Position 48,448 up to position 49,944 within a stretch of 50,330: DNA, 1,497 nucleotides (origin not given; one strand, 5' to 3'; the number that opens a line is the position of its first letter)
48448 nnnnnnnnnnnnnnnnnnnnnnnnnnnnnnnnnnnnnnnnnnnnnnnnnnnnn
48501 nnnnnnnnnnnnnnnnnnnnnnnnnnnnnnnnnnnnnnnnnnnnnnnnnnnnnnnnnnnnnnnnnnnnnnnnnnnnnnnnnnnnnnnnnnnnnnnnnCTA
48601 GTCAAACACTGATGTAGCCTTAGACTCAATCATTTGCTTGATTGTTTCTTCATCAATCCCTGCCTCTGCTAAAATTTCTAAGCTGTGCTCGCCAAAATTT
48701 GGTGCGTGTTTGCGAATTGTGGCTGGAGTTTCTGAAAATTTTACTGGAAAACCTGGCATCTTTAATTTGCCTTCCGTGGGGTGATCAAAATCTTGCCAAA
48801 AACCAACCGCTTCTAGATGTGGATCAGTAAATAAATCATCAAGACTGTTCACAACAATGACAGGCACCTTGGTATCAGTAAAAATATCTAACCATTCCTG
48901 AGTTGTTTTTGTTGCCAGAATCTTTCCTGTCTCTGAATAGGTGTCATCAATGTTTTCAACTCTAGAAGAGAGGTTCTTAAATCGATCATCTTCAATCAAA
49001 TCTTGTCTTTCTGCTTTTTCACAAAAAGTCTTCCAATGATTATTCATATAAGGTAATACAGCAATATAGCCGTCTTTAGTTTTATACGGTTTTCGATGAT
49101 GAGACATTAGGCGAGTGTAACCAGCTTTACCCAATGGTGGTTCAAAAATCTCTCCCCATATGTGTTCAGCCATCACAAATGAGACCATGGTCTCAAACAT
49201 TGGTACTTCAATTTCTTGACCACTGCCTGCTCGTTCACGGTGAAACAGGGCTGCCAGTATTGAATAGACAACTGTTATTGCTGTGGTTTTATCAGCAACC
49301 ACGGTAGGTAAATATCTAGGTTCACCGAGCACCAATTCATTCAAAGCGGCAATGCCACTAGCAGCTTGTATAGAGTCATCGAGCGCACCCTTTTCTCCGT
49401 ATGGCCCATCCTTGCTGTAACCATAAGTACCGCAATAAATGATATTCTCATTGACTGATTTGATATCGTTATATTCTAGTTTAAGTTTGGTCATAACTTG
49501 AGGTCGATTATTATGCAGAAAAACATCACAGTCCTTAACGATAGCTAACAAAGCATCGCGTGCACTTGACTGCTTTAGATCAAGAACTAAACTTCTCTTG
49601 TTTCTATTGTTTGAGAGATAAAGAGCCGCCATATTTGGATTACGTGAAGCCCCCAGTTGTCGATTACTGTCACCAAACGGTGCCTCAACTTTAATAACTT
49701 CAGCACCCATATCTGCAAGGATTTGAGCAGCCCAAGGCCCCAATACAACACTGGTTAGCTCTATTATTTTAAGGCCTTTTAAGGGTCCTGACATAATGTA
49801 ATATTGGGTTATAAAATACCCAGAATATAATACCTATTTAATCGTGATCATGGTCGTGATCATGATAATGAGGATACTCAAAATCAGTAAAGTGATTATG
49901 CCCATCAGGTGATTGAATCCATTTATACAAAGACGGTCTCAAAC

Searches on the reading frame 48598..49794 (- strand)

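Call 22: search_protein_families(library=ncbifam, max_evalue=1e-10, proteins=[window:48598-49794:-])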
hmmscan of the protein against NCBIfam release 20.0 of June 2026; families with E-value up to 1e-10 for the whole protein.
window:48598-49794:- (398 aa): 6 families
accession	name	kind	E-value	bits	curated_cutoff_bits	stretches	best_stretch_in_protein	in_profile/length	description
NF003809.0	PRK05398.1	subfamily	6.1e-63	212.8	442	2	1-205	1-206/416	formyl-CoA transferase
NF052585.1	SucGlutTfsCaiB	equivalog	8.8e-61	205.6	750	1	3-378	6-388/394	succinate--glutarate CoA-transferase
TIGR03253.1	oxalate_frc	equivalog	8.3e-60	202.6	504.2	2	4-205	3-205/416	formyl-CoA transferase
NF041294.1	Scnl_mescCoAtase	equivalog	3.5e-58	197.6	700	1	5-375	4-380/381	succinyl-CoA:mesaconate CoA-transferase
NF008511.0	PRK11430.1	equivalog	1.2e-48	166.2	522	1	2-357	7-357/381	CoA:oxalate CoA-transferase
NF002914.1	PRK03525.1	equivalog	4.6e-35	121.3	413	1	3-391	8-394/400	L-carnitine CoA-transferase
